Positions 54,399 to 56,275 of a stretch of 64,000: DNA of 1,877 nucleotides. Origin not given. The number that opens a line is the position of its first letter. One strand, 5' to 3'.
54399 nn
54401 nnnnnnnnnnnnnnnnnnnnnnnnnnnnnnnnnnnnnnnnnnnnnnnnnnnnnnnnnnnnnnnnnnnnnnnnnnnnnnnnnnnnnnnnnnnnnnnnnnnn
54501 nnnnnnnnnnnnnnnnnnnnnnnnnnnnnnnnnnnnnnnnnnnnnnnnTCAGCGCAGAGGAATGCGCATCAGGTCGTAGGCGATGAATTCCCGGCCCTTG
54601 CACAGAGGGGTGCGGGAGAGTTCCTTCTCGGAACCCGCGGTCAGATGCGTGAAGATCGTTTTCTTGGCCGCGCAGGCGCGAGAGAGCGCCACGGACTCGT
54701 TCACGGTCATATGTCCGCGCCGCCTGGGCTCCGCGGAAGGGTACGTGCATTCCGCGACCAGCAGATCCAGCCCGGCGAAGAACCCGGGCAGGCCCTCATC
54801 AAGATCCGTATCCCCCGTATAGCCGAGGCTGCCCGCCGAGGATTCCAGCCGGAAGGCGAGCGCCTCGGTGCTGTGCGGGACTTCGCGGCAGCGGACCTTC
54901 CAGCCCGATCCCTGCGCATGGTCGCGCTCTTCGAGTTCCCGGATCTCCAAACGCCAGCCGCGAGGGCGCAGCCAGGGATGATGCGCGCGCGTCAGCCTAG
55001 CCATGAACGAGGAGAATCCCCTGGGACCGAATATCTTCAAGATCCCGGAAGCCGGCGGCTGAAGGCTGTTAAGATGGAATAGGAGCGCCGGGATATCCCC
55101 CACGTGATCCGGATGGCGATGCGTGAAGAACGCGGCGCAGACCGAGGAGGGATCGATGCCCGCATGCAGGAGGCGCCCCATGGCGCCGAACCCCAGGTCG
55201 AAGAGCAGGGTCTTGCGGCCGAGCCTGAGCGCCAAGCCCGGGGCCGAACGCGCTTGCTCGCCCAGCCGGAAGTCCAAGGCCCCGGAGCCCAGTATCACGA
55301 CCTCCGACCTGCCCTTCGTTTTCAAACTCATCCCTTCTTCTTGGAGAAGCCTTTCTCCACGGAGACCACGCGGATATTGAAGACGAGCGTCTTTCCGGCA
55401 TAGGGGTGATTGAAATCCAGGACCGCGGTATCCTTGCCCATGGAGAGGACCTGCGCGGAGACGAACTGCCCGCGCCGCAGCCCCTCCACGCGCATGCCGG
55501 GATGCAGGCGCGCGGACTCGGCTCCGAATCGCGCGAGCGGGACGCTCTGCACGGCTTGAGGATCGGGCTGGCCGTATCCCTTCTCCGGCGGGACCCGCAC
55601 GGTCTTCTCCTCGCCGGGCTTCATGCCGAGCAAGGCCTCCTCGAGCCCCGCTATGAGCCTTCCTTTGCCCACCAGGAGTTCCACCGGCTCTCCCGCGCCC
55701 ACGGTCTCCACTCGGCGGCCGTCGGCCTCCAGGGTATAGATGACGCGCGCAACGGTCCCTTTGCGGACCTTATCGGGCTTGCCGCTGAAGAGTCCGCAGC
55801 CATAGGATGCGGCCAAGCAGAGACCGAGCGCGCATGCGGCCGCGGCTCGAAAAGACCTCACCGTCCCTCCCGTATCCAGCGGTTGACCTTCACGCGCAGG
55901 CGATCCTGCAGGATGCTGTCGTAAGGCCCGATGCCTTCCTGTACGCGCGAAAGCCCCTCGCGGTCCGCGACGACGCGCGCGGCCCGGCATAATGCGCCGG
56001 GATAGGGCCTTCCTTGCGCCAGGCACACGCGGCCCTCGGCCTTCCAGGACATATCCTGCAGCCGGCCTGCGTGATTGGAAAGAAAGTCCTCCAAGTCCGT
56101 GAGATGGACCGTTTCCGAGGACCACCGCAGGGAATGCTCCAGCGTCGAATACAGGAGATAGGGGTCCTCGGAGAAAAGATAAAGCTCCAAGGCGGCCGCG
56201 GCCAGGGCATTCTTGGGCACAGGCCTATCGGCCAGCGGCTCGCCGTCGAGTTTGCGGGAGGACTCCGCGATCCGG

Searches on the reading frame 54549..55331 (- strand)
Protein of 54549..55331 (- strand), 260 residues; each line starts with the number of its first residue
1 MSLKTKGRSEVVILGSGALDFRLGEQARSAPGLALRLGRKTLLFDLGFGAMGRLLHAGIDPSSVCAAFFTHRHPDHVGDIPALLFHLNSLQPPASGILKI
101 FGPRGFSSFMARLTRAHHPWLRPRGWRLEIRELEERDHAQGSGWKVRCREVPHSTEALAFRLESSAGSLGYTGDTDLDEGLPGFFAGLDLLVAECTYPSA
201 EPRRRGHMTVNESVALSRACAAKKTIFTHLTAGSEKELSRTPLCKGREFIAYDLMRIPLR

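Call 70: search_protein_families(library=pfam, proteins=[window:54549-55331:-], max_evalue=0.000001)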
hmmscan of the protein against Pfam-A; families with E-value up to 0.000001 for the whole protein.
window:54549-55331:- (260 aa): 2 families
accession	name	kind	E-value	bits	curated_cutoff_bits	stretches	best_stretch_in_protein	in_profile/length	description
PF12706.13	Lactamase_B_2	-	1.1e-16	61.5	27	1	42-229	3-199/200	Beta-lactamase superfamily domain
PF00753.33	Lactamase_B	-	7.4e-08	33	22.7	1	37-177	13-152/196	Metallo-beta-lactamase superfamily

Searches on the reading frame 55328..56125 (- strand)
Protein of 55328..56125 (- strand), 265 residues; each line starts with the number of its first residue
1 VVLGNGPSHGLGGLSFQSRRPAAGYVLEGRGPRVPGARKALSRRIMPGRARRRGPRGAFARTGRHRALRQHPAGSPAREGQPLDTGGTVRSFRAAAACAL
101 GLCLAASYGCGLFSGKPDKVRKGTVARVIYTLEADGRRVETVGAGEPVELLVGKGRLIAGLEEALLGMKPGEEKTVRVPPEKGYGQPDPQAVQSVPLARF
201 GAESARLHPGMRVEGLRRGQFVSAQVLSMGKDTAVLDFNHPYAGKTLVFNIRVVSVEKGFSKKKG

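Call 70: search_protein_families(library=pfam, proteins=[window:55328-56125:-], max_evalue=0.000001)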
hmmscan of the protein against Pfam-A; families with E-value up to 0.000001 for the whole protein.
window:55328-56125:- (265 aa): 1 family
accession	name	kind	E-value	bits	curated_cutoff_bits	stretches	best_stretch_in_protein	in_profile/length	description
PF00254.34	FKBP_C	-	3.4e-14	53.4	21.1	1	118-193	3-74/94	FKBP-type peptidyl-prolyl cis-trans isomerase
